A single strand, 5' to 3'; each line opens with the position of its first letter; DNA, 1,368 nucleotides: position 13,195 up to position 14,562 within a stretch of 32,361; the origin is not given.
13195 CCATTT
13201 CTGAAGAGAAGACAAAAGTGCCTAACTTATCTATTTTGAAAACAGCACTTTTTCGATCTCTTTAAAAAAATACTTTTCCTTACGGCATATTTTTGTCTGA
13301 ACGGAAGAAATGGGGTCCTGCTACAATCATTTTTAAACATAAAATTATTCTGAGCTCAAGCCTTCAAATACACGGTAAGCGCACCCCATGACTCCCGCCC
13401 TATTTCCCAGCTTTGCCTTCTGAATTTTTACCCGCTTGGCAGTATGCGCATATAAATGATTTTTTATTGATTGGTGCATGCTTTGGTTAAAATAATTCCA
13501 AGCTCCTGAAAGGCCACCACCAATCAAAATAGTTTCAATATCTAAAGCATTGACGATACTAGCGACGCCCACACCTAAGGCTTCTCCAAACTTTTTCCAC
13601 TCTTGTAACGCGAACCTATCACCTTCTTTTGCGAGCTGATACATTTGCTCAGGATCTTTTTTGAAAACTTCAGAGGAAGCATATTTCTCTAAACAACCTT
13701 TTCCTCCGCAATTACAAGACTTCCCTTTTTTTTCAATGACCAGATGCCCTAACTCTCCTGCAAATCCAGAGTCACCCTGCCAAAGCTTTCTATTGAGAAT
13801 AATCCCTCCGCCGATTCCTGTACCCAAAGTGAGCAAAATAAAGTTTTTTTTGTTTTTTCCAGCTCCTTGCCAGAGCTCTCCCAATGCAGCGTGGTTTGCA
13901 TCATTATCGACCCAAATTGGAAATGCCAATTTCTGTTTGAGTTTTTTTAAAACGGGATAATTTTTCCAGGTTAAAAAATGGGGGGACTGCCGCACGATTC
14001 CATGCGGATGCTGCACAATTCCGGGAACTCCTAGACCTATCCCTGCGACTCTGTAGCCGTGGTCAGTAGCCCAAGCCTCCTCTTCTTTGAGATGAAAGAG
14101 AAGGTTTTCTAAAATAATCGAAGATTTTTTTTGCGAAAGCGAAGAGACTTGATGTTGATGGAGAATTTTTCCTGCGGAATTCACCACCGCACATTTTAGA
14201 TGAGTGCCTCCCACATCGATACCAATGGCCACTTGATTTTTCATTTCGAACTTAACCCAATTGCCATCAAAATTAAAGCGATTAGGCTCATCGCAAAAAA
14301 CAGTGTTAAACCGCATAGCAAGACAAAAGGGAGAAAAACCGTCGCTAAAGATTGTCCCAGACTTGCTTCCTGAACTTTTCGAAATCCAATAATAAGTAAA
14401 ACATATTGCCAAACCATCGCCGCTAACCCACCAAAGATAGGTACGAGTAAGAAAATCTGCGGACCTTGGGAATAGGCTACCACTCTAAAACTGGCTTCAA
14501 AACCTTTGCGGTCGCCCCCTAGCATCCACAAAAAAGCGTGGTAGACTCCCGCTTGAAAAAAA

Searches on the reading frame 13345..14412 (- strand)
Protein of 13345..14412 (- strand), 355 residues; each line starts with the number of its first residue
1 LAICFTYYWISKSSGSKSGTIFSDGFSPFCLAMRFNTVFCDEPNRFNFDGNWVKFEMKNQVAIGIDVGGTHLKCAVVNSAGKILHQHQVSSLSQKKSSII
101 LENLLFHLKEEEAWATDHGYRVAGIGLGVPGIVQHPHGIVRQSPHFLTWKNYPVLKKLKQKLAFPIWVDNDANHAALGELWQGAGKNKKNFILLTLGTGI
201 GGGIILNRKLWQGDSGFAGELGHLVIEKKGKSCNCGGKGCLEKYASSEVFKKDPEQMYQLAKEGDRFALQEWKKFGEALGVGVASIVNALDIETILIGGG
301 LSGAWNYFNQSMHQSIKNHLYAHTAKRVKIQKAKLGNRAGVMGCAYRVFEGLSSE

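Call 16: search_protein_families(library=pfam, proteins=[window:13345-14412:-])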
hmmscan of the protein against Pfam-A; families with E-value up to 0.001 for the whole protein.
window:13345-14412:- (355 aa): 1 family
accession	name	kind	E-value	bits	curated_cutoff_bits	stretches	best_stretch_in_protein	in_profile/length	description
PF00480.26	ROK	-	2.8e-70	237.6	22.9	1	63-346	2-289/294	ROK family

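Call 77: find_homologous_proteins(query=window:13348-14244:-, max_evalue=1e-60)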
Query seq(299 aa) (299 aa): 120 proteins with E <= 1e-60 among 8000 candidates.
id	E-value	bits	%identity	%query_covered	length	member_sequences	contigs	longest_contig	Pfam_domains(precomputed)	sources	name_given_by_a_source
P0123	2.0e-198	676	99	100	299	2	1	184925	PF00480.27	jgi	-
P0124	2.9e-145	501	71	99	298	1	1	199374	PF00480.27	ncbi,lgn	-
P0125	5.0e-143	494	70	99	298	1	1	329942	PF00480.27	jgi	-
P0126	7.8e-103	362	55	98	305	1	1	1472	PF00480.27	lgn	-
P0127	4.7e-100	353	55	97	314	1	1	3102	PF00480.27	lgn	-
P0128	5.2e-100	353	53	98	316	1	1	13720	PF00480.27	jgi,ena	-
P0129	4.0e-99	350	54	97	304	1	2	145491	PF00480.27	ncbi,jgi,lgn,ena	-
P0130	3.3e-98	347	52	98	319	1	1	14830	PF00480.27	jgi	jgi:glucokinase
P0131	9.5e-98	345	49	98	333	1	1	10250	PF00480.27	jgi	jgi:glucokinase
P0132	1.5e-97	345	54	97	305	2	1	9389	PF00480.27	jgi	-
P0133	1.6e-97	345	51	91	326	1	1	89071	PF00480.27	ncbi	-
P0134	1.7e-96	341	51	98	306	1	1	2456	PF00480.27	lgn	-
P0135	2.6e-96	341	52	99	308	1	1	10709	PF00480.27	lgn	-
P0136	5.5e-96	340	53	98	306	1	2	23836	PF00480.27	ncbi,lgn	-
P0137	4.7e-95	337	53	97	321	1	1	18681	PF00480.27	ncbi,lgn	-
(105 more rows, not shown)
